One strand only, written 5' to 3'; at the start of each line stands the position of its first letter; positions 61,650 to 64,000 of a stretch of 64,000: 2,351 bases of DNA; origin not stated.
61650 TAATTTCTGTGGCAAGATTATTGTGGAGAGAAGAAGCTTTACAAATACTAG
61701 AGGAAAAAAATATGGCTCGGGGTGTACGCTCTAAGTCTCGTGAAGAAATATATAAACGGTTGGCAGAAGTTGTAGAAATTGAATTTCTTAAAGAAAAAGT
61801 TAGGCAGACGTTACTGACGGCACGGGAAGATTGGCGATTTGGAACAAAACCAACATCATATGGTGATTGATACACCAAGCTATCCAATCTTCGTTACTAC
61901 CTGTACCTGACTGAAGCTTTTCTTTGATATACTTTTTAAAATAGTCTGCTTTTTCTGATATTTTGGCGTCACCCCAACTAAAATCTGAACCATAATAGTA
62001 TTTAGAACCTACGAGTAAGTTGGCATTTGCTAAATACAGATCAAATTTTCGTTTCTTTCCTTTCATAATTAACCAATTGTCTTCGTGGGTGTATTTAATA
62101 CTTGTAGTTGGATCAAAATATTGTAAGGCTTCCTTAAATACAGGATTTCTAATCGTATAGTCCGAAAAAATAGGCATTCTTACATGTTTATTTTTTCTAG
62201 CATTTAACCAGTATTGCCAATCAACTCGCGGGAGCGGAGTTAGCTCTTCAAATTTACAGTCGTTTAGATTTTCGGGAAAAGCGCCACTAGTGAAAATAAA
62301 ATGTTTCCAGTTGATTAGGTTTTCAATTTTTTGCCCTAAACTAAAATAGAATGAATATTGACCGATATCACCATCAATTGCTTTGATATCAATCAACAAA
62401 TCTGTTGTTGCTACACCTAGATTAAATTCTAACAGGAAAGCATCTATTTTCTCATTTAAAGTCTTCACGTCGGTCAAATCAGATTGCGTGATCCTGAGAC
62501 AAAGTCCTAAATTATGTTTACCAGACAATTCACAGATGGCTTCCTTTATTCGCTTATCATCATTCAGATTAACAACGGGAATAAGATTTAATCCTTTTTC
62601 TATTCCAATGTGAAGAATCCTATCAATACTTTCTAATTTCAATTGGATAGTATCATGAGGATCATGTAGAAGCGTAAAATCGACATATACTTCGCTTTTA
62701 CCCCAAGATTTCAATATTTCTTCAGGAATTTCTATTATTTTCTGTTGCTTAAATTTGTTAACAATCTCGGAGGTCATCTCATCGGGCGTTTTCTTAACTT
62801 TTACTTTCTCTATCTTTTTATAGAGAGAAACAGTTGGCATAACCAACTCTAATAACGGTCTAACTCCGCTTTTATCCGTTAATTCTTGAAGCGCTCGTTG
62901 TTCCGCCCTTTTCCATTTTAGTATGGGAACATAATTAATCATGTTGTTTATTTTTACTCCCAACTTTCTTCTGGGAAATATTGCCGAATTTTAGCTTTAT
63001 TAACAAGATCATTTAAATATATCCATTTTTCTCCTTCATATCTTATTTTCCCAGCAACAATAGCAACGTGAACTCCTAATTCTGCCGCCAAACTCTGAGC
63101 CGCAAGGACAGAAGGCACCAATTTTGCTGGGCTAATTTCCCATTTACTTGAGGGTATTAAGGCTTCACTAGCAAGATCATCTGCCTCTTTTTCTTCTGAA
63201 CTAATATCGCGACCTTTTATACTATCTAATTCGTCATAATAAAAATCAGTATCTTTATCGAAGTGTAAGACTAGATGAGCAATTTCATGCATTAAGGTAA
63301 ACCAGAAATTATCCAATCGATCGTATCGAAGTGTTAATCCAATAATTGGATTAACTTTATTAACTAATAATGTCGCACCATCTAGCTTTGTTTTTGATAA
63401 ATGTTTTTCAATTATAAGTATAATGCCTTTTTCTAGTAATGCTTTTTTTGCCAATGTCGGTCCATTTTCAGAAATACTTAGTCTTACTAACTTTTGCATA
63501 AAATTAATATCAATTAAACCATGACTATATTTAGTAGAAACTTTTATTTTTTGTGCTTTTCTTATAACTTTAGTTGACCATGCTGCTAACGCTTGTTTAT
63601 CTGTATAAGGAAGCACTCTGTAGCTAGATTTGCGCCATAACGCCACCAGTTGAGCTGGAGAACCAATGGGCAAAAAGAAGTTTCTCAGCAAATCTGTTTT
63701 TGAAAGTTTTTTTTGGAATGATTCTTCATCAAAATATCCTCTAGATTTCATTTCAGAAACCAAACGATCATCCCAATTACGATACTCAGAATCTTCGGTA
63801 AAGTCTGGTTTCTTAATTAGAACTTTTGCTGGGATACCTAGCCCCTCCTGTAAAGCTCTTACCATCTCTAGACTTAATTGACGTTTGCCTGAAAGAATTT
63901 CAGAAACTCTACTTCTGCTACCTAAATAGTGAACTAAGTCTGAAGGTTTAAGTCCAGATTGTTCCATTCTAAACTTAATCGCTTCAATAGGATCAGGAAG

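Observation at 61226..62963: Convergent, 3'-overlapping gene pair: PD-(D/E)xK-fold protein plus large unknown partner (reminiscent of the uncharacterised sce7726/sce7725 pairing)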

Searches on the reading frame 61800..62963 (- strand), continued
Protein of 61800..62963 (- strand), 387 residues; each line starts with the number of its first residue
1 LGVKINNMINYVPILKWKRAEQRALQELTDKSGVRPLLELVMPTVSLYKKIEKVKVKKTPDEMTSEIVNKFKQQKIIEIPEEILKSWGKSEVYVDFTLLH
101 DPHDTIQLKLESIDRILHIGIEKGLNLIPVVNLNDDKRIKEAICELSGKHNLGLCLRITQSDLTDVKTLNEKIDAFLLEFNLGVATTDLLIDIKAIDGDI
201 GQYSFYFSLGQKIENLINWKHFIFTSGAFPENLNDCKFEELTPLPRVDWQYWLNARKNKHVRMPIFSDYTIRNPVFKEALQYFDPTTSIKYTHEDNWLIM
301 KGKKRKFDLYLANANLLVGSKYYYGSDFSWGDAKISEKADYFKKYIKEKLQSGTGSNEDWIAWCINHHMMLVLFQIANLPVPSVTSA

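Call 74: search_solved_structures(query=A5, max_evalue=1)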
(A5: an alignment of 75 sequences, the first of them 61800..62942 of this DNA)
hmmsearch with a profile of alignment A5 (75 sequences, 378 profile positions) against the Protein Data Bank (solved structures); distinct sequences matched with E-value up to 1: 5.
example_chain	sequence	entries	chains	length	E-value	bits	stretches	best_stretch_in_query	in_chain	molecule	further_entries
1mvg_A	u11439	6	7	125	0.024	16.9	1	283-333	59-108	Liver basic Fatty Acid Binding Protein | Fatty acid-binding protein | Fatty acid-binding protein, liver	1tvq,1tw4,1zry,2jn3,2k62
2lfo_A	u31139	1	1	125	0.026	16.8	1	283-333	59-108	Fatty acid-binding protein, liver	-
7o0j_A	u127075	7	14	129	0.027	16.7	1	283-333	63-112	Fatty acid-binding protein, liver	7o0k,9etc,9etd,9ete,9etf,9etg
9snv_A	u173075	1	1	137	0.47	12.6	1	263-343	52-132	Muskelin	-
8z1i_A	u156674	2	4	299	0.68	12.1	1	162-243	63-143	Art22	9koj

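Call 84: search_protein_families(library=phrogs, proteins=[window:61800-62942:-], max_evalue=0.001)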
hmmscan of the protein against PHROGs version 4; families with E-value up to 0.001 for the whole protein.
window:61800-62942:- (380 aa): 1 family
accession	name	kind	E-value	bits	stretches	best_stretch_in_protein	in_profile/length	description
phrog_9159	-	unknown function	3.6e-50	172.3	1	1-372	3-353/356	-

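Call 110: find_related_loci(query=A5, collection=metagenome_contigs, flank=3500)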
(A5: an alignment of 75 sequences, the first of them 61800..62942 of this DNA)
Query A5 (380 aa) in metagenome_contigs; peptide patterns used: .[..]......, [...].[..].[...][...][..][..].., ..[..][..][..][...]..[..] (x = any residue, [..] = any of these).
593 stretches matched a pattern; 494 encode a relative of the query (tblastn E <= 1e-3); the best 80 are kept; 80 distinct loci.
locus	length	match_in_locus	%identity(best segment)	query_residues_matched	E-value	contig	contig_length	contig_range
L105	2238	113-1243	56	3-372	2e-148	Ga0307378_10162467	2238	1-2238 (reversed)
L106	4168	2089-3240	55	3-377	2e-138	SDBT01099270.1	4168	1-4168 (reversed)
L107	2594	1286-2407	56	4-373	2e-142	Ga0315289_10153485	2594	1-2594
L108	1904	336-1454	55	4-373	8e-144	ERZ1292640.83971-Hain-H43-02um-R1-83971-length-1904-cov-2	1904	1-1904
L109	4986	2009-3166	54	3-380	8e-135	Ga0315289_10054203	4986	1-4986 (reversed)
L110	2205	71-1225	55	3-373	3e-141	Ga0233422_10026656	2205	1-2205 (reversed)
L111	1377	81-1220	55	3-373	2e-139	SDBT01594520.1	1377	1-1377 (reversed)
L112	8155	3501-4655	54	3-373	2e-127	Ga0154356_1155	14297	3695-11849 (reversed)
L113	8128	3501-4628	53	3-373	1e-126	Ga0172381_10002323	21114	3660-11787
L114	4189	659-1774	54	3-372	7e-128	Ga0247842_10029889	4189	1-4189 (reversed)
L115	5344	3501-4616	54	3-372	7e-126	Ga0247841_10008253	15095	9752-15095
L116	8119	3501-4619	55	3-372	5e-125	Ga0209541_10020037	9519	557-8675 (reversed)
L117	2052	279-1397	50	3-372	6e-131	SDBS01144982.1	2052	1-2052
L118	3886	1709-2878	52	3-379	1e-124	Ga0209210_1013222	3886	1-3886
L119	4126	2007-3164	51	3-373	2e-122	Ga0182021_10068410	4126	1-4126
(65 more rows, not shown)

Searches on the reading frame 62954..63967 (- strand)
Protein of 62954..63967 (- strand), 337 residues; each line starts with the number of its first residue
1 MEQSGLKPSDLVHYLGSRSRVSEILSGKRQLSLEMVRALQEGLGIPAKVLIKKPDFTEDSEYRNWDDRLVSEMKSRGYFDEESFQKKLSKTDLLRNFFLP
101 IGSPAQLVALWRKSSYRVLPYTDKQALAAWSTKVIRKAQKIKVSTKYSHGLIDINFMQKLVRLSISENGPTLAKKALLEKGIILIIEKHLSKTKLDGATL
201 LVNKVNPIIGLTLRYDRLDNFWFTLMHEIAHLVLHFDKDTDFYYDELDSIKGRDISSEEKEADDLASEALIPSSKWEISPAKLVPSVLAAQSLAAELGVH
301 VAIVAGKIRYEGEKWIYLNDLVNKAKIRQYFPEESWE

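Call 3: search_protein_families(library=ncbifam, proteins=[window:62954-63967:-], max_evalue=0.01)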
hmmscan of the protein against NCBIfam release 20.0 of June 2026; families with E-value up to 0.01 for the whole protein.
window:62954-63967:- (337 aa): 2 families
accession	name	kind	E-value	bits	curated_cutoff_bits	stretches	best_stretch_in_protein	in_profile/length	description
NF052239.1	antitox_spr1629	equivalog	1.1e-07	31.3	335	1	176-275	164-255/377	spr1629 family repressor/antitoxin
NF007238.0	PRK09672.1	equivalog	0.0048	16.1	274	1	223-275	167-209/309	phage exclusion protein Lit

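Call 4: search_protein_families(library=pfam, proteins=[window:62954-63967:-], max_evalue=0.01)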
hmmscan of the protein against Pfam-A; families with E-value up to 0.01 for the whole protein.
window:62954-63967:- (337 aa): 2 families
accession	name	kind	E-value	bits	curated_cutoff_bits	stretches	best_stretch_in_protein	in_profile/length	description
PF06114.19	Peptidase_M78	-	1.1e-08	35.4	22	1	185-305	8-119/123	IrrE N-terminal-like domain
PF01381.28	HTH_3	-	2e-05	25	23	1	2-47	6-52/55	Helix-turn-helix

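Call 5: search_protein_families(library=padloc, proteins=[window:62954-63967:-], max_evalue=0.01)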
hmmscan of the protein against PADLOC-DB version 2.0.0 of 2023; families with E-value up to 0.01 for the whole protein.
window:62954-63967:- (337 aa): 15 families
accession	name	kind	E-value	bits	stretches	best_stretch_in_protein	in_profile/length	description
PDLC03982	PD-Lambda-2_B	-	3.8e-113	376.8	1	1-334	68-399/402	-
PDLC04141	capP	-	3.7e-09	34.5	1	176-299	31-141/242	capP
PDLC03945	RmrA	-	5e-09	33.8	1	149-275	137-255/394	-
PDLC03947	RmrA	-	2.7e-07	27.8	1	167-276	155-257/383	-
PDLC03954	RmrA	-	6.4e-06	23.3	1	161-274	148-255/380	-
PDLC03948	RmrA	-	3.7e-05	20.8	1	178-273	164-253/397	-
PDLC03944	RmrA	-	0.0001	19.5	1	206-276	184-248/384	-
PDLC03950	RmrA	-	0.00066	16.8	1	220-280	195-249/369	-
PDLC03953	RmrA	-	0.0011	16.2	0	222-275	209-248/373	-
PDLC03952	RmrA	-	0.0013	15.6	1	169-275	169-268/395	-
PDLC03949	RmrA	-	0.0018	15.2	1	223-276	191-231/363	-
PDLC03956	RmrA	-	0.0019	15.3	1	168-278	152-255/399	-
PDLC03011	peptidase_U41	-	0.0024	15.4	1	222-273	160-198/378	-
PDLC02926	HTH_VI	-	0.0032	15.7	0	6-51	15-61/92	-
PDLC03946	RmrA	-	0.004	13.9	1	223-275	192-232/357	-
